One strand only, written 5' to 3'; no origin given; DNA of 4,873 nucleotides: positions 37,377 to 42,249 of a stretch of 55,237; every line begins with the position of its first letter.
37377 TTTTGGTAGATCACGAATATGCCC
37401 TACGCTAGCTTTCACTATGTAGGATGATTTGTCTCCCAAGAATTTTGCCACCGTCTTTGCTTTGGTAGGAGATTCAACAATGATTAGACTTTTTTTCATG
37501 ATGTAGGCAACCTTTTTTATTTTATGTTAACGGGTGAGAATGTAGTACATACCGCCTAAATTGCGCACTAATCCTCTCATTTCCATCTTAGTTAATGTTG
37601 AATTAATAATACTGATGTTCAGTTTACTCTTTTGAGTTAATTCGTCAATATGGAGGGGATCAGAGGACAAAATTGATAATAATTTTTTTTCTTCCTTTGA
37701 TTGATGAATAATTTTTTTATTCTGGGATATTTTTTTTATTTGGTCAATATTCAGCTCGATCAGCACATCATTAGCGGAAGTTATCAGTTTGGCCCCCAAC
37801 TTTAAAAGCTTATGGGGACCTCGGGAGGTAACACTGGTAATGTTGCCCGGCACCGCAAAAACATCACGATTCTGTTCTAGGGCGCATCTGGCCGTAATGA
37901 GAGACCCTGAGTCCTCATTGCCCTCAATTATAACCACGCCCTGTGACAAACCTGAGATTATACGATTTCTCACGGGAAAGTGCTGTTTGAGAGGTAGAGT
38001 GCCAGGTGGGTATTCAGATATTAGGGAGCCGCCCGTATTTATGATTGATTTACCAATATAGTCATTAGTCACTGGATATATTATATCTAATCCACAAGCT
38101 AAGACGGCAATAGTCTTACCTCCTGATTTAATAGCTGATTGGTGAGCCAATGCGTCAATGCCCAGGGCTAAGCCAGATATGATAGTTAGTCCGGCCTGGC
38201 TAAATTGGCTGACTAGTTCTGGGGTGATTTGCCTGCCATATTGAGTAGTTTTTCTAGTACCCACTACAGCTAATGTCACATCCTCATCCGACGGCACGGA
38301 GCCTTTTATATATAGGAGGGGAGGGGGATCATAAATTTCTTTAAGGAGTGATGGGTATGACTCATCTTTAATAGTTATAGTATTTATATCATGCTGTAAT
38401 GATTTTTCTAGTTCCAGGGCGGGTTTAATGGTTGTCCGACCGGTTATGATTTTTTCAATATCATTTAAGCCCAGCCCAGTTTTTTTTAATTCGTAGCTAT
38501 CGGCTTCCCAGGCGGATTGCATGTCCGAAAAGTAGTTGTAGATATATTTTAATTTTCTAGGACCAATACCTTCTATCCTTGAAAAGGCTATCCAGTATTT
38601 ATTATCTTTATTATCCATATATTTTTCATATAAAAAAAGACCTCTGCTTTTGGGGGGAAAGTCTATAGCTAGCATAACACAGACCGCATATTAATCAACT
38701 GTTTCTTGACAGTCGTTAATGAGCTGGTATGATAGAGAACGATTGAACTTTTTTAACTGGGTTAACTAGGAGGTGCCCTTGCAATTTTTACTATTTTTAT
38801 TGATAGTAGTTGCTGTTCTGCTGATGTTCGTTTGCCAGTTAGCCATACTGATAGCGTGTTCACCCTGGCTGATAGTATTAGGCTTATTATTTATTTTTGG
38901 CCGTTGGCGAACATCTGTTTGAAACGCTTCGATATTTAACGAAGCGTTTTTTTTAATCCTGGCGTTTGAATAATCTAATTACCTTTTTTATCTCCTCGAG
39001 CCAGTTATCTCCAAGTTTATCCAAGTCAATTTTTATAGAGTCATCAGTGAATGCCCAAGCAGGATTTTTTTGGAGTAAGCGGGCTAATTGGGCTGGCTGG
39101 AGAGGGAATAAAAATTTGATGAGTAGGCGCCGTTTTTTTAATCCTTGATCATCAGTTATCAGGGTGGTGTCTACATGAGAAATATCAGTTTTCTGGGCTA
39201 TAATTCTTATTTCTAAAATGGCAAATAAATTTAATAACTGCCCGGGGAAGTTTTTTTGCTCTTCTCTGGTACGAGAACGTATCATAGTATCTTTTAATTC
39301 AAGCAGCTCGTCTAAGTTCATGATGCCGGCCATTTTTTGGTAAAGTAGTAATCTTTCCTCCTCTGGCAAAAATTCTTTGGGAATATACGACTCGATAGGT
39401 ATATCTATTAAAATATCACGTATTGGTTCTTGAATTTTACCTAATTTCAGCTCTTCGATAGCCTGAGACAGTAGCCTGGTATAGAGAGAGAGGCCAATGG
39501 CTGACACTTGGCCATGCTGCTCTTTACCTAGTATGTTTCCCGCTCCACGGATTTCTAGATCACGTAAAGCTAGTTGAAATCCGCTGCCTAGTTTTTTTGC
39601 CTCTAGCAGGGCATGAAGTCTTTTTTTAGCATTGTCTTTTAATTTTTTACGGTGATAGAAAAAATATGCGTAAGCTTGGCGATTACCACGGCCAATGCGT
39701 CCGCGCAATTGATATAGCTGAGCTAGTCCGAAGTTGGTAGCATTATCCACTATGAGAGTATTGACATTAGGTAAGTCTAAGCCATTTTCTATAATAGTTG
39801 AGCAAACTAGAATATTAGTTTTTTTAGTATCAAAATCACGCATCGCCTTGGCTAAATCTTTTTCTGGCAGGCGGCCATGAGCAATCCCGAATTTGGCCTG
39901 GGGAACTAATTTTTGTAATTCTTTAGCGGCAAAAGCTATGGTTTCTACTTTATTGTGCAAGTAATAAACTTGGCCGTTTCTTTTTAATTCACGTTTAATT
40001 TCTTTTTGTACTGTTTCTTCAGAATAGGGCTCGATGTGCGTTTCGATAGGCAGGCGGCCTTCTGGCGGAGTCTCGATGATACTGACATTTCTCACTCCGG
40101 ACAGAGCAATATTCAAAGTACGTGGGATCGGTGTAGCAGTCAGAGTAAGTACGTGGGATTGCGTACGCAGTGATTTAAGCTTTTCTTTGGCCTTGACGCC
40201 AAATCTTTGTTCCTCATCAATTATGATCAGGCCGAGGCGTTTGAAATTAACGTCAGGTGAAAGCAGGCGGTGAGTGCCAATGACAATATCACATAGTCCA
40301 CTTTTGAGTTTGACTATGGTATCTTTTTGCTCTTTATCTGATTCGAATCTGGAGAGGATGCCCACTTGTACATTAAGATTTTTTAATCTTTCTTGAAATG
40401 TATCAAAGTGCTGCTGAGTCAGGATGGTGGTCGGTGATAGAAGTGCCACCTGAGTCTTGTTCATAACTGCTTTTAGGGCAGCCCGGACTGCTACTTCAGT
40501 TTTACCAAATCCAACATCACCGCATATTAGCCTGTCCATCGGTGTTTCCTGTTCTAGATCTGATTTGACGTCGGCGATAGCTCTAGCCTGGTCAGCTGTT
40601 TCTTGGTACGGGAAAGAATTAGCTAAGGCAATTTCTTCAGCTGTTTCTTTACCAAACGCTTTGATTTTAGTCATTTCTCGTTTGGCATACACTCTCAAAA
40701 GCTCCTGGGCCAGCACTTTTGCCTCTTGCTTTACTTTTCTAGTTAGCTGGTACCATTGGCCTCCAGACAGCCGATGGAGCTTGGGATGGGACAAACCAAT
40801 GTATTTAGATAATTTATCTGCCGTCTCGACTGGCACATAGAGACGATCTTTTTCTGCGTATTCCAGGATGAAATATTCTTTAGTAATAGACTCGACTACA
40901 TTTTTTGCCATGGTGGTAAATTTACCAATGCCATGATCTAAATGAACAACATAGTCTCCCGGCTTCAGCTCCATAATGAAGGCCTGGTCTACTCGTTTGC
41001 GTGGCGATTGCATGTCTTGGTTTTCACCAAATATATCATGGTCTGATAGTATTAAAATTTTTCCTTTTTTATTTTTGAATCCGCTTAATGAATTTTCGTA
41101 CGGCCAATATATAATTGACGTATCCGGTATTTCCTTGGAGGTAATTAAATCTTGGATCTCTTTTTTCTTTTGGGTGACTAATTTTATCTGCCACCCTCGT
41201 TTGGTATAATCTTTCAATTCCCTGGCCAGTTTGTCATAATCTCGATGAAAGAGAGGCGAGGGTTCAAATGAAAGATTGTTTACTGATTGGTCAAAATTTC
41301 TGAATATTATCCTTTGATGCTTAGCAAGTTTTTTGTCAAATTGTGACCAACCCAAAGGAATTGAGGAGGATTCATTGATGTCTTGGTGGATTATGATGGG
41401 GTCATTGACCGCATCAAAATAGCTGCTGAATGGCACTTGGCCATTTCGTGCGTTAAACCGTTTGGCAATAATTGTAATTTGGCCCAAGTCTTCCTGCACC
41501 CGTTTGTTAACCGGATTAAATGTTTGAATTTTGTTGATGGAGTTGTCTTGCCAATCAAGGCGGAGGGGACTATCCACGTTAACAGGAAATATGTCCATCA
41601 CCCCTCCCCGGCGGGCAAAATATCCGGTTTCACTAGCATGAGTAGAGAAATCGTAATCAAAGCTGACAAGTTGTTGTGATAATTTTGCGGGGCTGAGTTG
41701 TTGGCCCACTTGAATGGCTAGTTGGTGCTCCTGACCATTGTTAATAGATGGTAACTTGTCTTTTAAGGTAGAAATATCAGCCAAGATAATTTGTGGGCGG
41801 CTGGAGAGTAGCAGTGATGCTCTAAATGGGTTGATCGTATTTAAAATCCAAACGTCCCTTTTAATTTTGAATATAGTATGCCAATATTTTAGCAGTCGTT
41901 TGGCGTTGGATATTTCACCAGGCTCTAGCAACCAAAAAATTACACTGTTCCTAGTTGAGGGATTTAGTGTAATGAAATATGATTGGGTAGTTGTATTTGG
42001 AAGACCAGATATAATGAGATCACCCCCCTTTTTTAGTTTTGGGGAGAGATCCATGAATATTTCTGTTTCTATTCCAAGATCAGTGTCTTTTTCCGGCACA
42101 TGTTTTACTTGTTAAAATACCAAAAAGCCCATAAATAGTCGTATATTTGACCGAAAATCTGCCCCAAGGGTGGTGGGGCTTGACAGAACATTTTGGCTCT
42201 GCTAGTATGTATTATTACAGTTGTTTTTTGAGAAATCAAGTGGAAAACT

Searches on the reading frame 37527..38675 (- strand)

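Call 7: search_protein_families(library=pfam, proteins=[window:37527-38675:-])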
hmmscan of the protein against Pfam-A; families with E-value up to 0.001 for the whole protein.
window:37527-38675:- (382 aa): 2 families
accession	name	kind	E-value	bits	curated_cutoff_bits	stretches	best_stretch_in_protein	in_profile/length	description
PF02481.21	DNA_processg_A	-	7.1e-79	264.3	29.6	1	95-299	5-211/212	DNA recombination-mediator protein A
PF17782.7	DprA_WH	-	4.8e-12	46.2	22.9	1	325-375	10-60/61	DprA winged helix domain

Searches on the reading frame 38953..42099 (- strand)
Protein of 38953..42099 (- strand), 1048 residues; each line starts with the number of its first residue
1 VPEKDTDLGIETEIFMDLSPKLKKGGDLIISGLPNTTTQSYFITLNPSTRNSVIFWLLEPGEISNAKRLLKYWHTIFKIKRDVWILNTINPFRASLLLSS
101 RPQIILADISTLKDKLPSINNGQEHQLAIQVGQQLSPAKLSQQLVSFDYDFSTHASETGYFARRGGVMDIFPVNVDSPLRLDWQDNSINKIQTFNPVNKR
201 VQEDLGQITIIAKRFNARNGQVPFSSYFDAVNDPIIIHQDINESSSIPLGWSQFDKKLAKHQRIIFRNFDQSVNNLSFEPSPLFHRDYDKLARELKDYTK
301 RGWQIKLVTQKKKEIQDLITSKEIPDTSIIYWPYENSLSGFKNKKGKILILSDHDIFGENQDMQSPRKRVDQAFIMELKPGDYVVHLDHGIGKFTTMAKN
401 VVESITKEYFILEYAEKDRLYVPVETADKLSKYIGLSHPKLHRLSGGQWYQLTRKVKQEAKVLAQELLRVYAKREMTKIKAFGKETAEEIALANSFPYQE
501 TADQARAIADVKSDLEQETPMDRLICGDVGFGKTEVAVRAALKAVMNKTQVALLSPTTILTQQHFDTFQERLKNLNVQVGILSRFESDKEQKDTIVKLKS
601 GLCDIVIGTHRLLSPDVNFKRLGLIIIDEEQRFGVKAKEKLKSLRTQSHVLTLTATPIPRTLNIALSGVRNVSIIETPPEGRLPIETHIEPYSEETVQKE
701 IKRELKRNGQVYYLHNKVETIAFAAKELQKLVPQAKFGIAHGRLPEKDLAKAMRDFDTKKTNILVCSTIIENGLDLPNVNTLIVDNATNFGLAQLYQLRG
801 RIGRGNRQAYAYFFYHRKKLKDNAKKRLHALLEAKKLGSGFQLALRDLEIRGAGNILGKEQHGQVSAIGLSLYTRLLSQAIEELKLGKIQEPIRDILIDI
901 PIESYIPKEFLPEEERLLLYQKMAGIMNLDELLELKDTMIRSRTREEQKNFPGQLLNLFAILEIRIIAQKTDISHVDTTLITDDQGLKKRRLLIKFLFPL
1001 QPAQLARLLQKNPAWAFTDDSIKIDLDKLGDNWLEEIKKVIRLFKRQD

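Call 7: search_protein_families(library=pfam, proteins=[window:38953-42099:-])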
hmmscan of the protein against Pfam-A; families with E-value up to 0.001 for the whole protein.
window:38953-42099:- (1048 aa): 8 families
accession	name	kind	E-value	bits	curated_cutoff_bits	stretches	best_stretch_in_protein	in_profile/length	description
PF00270.35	DEAD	-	4.3e-25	88.8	26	1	501-661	1-163/167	DEAD/DEAH box helicase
PF02559.22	CarD_TRCF_RID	-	9.9e-21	74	23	1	378-434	1-57/57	CarD-like/TRCF RID domain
PF00271.37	Helicase_C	-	4.7e-19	69.1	23.5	1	698-805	7-109/110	Helicase conserved C-terminal domain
PF17757.6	UvrB_inter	-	9.7e-18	64.5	22.9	1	127-213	1-88/91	UvrB interaction domain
PF04851.21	ResIII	-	2.1e-10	41.2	22.5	1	502-657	6-162/164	Type III restriction enzyme, res subunit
PF03461.20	TRCF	-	2.6e-07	31.3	25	1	901-978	2-75/95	TRCF domain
PF22590.2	Cas3-like_C_2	-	7.1e-05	23.5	27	1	709-806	3-105/106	CRISPR-associated nuclease/helicase Cas3, C-terminal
PF13401.12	AAA_22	-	8.9e-05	23.2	27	0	524-646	9-109/130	AAA domain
